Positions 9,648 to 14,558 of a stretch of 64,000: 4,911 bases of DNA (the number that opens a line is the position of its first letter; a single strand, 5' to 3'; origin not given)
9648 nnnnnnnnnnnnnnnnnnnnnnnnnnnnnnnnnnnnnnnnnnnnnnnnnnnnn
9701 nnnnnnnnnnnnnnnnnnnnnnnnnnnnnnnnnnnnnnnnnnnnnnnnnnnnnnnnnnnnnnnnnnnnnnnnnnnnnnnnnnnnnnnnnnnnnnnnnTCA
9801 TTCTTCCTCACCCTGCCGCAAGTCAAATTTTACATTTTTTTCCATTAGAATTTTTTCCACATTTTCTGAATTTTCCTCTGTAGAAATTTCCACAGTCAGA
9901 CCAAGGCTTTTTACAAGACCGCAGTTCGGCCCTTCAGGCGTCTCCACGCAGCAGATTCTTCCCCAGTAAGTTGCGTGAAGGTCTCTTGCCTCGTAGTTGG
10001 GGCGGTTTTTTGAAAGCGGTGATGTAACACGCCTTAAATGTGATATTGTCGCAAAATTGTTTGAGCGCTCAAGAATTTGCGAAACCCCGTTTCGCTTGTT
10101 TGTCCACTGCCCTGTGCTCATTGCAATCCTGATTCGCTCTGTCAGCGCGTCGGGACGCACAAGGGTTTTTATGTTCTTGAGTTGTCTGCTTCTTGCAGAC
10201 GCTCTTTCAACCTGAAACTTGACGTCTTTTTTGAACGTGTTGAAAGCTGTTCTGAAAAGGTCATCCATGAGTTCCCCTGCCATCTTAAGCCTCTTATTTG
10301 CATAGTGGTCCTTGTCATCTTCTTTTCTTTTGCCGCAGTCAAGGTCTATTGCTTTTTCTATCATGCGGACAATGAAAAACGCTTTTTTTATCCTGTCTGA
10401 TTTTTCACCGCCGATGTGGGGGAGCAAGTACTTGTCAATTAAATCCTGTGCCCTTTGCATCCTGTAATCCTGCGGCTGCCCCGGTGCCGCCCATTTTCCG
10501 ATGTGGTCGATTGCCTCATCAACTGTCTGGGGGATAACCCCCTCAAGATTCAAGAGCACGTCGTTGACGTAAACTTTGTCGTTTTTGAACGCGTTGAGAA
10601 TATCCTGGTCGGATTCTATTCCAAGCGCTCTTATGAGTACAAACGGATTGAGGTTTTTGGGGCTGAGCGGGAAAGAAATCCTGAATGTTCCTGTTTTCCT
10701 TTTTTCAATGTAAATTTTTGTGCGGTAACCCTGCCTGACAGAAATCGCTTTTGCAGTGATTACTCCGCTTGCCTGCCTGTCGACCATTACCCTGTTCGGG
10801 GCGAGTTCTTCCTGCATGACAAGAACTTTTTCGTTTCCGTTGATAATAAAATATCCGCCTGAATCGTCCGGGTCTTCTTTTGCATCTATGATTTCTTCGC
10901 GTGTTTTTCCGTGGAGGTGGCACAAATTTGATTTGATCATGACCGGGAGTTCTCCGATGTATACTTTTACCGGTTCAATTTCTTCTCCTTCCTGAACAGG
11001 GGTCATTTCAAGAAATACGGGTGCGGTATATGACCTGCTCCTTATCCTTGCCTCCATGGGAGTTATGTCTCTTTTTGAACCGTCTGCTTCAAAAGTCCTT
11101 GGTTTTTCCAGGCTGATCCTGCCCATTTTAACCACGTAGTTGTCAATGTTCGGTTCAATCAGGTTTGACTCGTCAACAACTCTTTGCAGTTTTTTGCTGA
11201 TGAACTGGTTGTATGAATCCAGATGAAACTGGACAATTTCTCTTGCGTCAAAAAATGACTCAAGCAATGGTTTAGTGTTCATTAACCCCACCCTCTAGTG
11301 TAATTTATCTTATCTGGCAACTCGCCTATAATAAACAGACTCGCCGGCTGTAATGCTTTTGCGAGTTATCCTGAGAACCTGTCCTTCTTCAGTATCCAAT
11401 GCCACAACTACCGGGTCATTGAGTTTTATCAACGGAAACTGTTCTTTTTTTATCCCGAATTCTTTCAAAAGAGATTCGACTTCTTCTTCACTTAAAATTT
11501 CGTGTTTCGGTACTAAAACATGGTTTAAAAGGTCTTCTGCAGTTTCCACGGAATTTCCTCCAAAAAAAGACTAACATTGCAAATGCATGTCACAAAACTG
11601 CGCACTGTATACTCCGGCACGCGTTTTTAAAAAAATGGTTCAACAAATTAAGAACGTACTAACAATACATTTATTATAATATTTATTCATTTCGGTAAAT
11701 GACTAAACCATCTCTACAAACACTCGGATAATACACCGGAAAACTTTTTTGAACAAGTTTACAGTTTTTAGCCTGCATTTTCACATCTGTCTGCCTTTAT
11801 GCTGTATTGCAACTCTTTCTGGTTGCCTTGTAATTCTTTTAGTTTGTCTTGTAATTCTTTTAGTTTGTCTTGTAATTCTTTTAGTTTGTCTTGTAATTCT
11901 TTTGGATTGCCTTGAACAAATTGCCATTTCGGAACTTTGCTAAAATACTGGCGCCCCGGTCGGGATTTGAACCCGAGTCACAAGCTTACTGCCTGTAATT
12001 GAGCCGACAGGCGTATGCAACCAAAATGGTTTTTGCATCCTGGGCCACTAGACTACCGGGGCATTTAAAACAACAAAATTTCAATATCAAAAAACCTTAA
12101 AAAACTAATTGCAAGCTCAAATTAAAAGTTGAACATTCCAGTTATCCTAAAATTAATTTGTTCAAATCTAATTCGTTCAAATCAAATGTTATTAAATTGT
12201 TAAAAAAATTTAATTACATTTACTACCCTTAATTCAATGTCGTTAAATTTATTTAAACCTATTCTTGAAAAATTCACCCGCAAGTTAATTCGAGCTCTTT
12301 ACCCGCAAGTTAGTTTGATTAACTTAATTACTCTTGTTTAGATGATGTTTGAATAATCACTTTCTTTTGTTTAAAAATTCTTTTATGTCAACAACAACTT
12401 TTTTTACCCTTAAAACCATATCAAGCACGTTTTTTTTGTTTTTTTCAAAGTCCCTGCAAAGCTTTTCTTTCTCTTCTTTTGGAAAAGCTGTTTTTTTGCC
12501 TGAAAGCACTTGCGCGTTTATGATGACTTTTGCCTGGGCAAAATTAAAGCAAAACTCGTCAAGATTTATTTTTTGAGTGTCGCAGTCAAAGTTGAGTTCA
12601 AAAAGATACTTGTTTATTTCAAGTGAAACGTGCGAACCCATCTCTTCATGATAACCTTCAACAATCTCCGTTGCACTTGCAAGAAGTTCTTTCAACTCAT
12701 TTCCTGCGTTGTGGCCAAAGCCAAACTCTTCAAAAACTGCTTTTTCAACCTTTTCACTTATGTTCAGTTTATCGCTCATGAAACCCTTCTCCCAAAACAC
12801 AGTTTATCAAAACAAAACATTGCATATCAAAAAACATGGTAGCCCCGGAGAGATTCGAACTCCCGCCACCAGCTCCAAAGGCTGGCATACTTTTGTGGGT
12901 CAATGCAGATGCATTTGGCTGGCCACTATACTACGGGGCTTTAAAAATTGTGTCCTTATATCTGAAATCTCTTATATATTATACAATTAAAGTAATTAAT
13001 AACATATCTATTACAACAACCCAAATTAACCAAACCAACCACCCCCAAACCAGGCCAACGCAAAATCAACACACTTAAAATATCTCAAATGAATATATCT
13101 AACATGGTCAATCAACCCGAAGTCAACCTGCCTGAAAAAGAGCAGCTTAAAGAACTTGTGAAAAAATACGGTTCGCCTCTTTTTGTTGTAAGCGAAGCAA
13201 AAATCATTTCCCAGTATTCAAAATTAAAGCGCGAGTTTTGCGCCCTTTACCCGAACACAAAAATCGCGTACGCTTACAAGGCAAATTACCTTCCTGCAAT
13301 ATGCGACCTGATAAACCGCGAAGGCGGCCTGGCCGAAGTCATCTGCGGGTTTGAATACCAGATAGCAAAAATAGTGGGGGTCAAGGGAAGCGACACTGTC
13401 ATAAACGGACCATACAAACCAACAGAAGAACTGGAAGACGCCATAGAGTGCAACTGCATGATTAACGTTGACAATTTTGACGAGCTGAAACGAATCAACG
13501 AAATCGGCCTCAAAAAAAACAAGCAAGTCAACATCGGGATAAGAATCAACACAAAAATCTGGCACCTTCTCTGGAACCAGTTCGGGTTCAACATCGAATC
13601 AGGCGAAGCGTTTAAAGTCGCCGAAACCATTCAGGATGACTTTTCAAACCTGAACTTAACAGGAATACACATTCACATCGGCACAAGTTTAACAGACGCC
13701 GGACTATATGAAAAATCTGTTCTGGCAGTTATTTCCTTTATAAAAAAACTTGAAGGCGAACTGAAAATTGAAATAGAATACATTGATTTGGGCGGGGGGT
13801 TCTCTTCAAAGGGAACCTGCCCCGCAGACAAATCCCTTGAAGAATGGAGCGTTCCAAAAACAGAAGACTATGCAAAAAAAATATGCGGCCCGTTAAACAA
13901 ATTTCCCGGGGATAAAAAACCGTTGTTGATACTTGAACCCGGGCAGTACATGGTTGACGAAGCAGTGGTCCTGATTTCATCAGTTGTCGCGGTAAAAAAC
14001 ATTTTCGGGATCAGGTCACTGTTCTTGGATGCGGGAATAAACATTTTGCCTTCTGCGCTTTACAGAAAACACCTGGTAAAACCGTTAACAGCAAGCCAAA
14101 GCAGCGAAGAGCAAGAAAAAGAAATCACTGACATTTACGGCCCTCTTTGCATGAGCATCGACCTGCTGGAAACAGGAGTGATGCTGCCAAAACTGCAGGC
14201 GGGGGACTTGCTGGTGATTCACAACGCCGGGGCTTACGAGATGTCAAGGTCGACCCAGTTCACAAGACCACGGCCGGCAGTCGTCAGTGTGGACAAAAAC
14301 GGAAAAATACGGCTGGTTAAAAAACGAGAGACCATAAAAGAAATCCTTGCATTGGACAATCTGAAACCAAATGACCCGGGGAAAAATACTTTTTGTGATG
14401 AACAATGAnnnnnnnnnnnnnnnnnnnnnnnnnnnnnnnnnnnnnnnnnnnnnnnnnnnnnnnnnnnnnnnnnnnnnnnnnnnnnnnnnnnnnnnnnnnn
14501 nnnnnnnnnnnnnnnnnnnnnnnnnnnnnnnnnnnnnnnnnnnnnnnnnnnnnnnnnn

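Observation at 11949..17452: tRNA island in which nearly every tRNA is intron-containing, including non-canonical intron positions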

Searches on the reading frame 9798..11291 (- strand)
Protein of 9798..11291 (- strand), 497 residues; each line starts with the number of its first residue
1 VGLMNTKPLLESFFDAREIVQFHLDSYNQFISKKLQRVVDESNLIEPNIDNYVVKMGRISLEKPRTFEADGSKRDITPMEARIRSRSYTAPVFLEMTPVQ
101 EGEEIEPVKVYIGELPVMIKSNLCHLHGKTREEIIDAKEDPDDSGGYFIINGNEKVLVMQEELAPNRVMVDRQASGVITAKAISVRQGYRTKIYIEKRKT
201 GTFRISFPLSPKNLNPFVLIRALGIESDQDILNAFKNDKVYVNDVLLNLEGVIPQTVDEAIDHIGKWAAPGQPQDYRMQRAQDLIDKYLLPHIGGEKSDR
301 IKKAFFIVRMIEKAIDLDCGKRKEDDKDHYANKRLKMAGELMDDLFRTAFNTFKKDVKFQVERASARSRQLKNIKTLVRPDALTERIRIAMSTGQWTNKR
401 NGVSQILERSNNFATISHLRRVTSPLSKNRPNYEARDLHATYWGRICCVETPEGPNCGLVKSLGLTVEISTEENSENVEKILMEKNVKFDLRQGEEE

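Call 11: search_protein_families(library=pfam, proteins=[window:9798-11291:-])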
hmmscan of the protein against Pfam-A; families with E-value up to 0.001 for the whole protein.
window:9798-11291:- (497 aa): 3 families
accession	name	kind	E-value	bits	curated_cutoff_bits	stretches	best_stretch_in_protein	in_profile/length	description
PF04563.20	RNA_pol_Rpb2_1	-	1.8e-53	181.5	28.2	1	19-381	2-199/203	RNA polymerase beta subunit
PF04561.19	RNA_pol_Rpb2_2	-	1.2e-26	94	21.7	1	165-336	2-190/190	RNA polymerase Rpb2, domain 2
PF04565.21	RNA_pol_Rpb2_3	-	3.5e-24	85.2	21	1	405-469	1-68/68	RNA polymerase Rpb2, domain 3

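Call 13: find_related_loci(query=window:9798-11291:-, collection=genome_contigs, flank=10000)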
Query window:9798-11291:- (497 aa) in genome_contigs; peptide patterns used: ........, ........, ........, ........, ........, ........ (x = any residue, [..] = any of these).
72 stretches matched a pattern, but none encodes a relative of the query by tblastn (E <= 1e-3).

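Call 14: find_homologous_proteins(query=window:9798-11291:-, max_evalue=1e-30)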
Query window:9798-11291:- (497 aa): 3398 proteins with E <= 1e-30 among 8000 candidates; the best 120 are listed.
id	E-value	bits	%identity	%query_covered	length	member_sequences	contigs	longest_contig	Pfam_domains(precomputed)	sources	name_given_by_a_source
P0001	0.0e+0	1098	98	99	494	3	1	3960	PF04565.22,PF04561.20,PF04563.21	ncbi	-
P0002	1.3e-164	566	51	97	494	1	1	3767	PF04565.22,PF04561.20,PF04563.21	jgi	jgi:DNA-directed RNA polymerase subunit B"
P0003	2.1e-163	563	53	94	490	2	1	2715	PF04565.22,PF04561.20,PF04563.21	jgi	jgi:DNA-directed RNA polymerase subunit B"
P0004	6.9e-163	561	53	97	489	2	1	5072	PF04565.22,PF04561.20,PF04563.21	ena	-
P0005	1.6e-162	560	51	97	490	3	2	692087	PF04565.22,PF04561.20,PF04563.21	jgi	jgi:DNA-directed RNA polymerase subunit B"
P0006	2.1e-162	559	53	93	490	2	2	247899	PF04565.22,PF04561.20,PF04563.21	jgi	-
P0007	3.8e-162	558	52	96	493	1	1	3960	PF04565.22,PF04561.20,PF04563.21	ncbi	-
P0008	3.8e-162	558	52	97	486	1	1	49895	PF04565.22,PF04561.20,PF04563.21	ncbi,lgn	ncbi:MAG: DNA-directed RNA polymerase subunit B'' [Candidatus Micrarchaeia archaeon]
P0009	4.6e-162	558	54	96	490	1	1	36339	PF04565.22,PF04561.20,PF04563.21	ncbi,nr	ncbi:MAG: DNA-directed RNA polymerase subunit B'' [Candidatus Diapherotrites archaeon]|nr:DNA-direct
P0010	4.2e-161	555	51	94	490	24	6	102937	PF04565.22,PF04561.20,PF04563.21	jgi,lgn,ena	jgi:DNA-directed RNA polymerase subunit B"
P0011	5.9e-161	554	52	96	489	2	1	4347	PF04565.22,PF04561.20,PF04563.21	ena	-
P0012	8.0e-161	554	50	97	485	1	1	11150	PF04565.22,PF04561.20,PF04563.21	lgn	-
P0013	1.4e-160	553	52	96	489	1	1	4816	PF04565.22,PF04561.20,PF04563.21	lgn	-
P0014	2.3e-160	553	50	97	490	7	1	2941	PF04565.22,PF04561.20,PF04563.21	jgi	jgi:DNA-directed RNA polymerase subunit B"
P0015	9.3e-160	551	51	97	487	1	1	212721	PF04565.22,PF04561.20,PF04563.21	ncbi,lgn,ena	-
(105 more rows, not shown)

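Call 15: find_encoding_contigs(protein=window:9798-11291:-, flank=10000, max_places=4)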
Protein window:9798-11291:- (497 aa): no gene with exactly this product is on record in the collection.

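Call 21: find_encoding_contigs(protein=P0001, flank=10000, max_places=4)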
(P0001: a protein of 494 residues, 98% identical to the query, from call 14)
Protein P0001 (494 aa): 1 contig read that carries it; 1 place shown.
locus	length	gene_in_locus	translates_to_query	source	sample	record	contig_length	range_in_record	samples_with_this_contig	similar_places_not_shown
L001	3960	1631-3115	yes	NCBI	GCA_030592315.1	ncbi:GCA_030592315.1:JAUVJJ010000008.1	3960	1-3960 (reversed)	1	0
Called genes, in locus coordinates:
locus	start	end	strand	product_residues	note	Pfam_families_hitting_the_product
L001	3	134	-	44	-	?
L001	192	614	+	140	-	-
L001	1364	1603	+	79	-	PF01191:RNA_pol_Rpb5_C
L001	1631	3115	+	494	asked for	PF04563:RNA_pol_Rpb2_1, PF04561:RNA_pol_Rpb2_2, PF04565:RNA_pol_Rpb2_3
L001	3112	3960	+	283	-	?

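Call 26: list_cluster_members(proteins=[P0001])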
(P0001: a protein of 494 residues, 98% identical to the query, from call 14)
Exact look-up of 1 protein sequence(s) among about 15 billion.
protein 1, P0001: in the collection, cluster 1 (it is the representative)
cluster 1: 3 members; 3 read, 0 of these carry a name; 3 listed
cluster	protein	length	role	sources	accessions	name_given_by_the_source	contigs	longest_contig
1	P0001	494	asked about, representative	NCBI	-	-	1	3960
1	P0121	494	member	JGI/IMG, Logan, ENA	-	-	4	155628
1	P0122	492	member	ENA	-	-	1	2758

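Call 27: find_encoding_contigs(protein=P0121, flank=10000, max_places=6)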
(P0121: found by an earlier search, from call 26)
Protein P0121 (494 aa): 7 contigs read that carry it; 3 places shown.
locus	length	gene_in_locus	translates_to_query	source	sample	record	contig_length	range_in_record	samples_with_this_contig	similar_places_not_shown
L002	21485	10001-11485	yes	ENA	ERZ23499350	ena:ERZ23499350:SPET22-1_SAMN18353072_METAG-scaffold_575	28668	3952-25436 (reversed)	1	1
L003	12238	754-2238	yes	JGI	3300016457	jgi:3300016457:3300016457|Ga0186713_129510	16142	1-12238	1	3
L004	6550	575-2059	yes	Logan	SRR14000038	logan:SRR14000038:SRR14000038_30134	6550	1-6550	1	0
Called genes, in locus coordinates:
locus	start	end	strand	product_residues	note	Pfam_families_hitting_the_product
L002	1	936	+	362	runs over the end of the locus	PF06849:DUF1246, PF06973:DUF1297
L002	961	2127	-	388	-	PF01966:HD, PF19276:HD_assoc_2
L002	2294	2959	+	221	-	PF06026:Rib_5-P_isom_A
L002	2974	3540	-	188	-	PF00300:His_Phos_1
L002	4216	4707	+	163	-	PF10869:DUF2666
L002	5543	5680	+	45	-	-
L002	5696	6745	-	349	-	PF02222:ATP-grasp (faint), PF15632:ATPgrasp_Ter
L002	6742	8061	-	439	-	PF02784:Orn_Arg_deC_N, PF00278:Orn_DAP_Arg_deC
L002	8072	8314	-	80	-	-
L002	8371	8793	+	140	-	-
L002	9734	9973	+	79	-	PF01191:RNA_pol_Rpb5_C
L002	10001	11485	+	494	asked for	PF04563:RNA_pol_Rpb2_1, PF04561:RNA_pol_Rpb2_2, PF04565:RNA_pol_Rpb2_3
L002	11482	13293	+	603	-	PF04566:RNA_pol_Rpb2_4, PF04567:RNA_pol_Rpb2_5, PF00562:RNA_pol_Rpb2_6, PF04560:RNA_pol_Rpb2_7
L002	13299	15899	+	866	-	PF04997:RNA_pol_Rpb1_1, PF00623:RNA_pol_Rpb1_2, PF04983:RNA_pol_Rpb1_3, PF05000:RNA_pol_Rpb1_4, PF04998:RNA_pol_Rpb1_5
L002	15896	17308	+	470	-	PF04998:RNA_pol_Rpb1_5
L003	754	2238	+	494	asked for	PF04563:RNA_pol_Rpb2_1, PF04561:RNA_pol_Rpb2_2, PF04565:RNA_pol_Rpb2_3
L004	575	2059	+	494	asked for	PF04563:RNA_pol_Rpb2_1, PF04561:RNA_pol_Rpb2_2, PF04565:RNA_pol_Rpb2_3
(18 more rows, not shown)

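Call 36: find_related_loci(query=A1, collection=genome_contigs, flank=6000)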
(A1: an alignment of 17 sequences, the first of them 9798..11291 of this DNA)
Query A1 (497 aa) in genome_contigs; peptide patterns used: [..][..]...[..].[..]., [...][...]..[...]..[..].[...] (x = any residue, [..] = any of these).
599 stretches matched a pattern (row limit reached: there are more); 597 encode a relative of the query (tblastn E <= 1e-3); the best 80 are kept; 80 distinct loci.
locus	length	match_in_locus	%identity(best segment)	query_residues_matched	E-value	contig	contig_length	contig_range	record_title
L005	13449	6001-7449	51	9-490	9e-168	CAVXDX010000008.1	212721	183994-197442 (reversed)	MAG: uncultured Candidatus Micrarchaeota archaeon isolate MFD04408.bin.1.57 genome assembly, contig: contig_13598, whole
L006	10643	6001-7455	51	6-489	1e-167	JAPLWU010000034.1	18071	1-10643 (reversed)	MAG: Candidatus Micrarchaeota archaeon isolate LacPavin_0920_SED3_MAG_54_8 LacPavin_0920_SED3_scaffold_1272113, whole ge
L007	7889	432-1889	51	3-487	8e-166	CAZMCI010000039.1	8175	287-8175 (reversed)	MAG TPA_asm: Candidatus Hadarchaeota archaeon isolate binchicken_co349_82 genome assembly, contig: NODE_3376_length_8175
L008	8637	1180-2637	51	3-487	1e-164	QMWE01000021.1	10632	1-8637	MAG: Hadesarchaea archaeon isolate B75_G9 B75_Guay9_scaffold_07411, whole genome shotgun sequence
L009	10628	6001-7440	50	9-489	2e-162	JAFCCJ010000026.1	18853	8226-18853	MAG: Candidatus Iainarchaeum archaeon isolate AB_3033_Bin_152 AB_3033_Bin_152_scaffold_4402, whole genome shotgun sequen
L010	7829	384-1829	50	3-482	4e-162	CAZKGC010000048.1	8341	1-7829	MAG TPA_asm: Candidatus Hadarchaeota archaeon isolate binchicken_co395_48 genome assembly, contig: NODE_3424_length_8341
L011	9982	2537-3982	50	9-489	5e-162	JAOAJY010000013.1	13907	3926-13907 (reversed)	MAG: Candidatus Micrarchaeota archaeon isolate SKW29 NODE_13_length_13907_cov_6.369776, whole genome shotgun sequence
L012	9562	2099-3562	50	1-487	1e-161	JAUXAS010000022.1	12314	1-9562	MAG: Hadesarchaea archaeon isolate CSMAG_2768 CSMAG_2768_k141_213591_length_12314_cov_16.8515, whole genome shotgun sequ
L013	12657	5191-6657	49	6-490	6e-161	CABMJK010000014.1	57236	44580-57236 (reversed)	uncultured archaeon isolate LFW-281_7 genome assembly, contig: LFW2817_21, whole genome shotgun sequence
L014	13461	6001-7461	49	3-489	3e-159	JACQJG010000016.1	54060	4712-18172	MAG: Candidatus Iainarchaeum archaeon isolate NC_groundwater_1145_Ag_S-0.1um_48_87 S_p1_S3_coassembly_k141_1741155, whol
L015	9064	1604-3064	49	3-489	4e-158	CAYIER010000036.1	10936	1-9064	MAG TPA_asm: uncultured archaeon isolate ERP119705_co19_171 genome assembly, contig: NODE_6255_length_10936_cov_8.143277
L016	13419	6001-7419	49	9-480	3e-158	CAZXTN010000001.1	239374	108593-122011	MAG TPA_asm: Candidatus Micrarchaeota archaeon isolate SRP141559_co1_226 genome assembly, contig: NODE_3_length_239374_c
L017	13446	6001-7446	50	9-489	1e-157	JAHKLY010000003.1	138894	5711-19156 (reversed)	MAG: Candidatus Micrarchaeota archaeon isolate MAG 297 R1_Bin_00305_2_000000000004, whole genome shotgun sequence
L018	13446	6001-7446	48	9-489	1e-157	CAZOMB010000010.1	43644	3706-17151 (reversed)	MAG TPA_asm: Candidatus Micrarchaeota archaeon isolate binchicken_co334_127 genome assembly, contig: NODE_1316_length_43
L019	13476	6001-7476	49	4-488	1e-156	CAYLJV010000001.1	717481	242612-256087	MAG TPA_asm: Candidatus Hadarchaeota archaeon isolate SRP141376_co1_77 genome assembly, contig: NODE_1_length_717481_cov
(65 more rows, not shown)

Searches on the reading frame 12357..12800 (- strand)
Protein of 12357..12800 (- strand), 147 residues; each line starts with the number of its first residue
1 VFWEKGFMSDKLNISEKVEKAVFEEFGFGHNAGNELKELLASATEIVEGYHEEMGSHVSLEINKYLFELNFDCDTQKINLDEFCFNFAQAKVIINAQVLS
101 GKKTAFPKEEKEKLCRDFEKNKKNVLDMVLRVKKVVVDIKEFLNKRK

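Call 19: search_protein_families(library=pfam, max_evalue=0.01, proteins=[window:12357-12800:-])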
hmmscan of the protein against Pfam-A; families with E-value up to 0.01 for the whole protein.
window:12357-12800:- (147 aa): 0 families

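Call 53: search_protein_families(library=pfam, proteins=[window:12357-12800:-], max_evalue=0.1)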
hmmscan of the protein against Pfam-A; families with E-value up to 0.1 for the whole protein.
window:12357-12800:- (147 aa): 0 families

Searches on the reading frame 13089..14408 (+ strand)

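Call 11: search_protein_families(library=pfam, proteins=[window:13089-14408:+])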
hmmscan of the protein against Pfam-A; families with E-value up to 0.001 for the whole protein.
window:13089-14408:+ (439 aa): 3 families
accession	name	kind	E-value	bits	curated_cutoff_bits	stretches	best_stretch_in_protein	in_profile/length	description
PF02784.22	Orn_Arg_deC_N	-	2e-31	109.7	23.4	1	37-289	2-246/247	Pyridoxal-dependent decarboxylase, pyridoxal binding domain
PF00278.28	Orn_DAP_Arg_deC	-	4.4e-16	59.4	23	1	287-381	2-95/95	Pyridoxal-dependent decarboxylase, C-terminal sheet domain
PF01168.26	Ala_racemase_N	-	5.6e-05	23.4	24.1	1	104-229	73-188/220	Alanine racemase, N-terminal domain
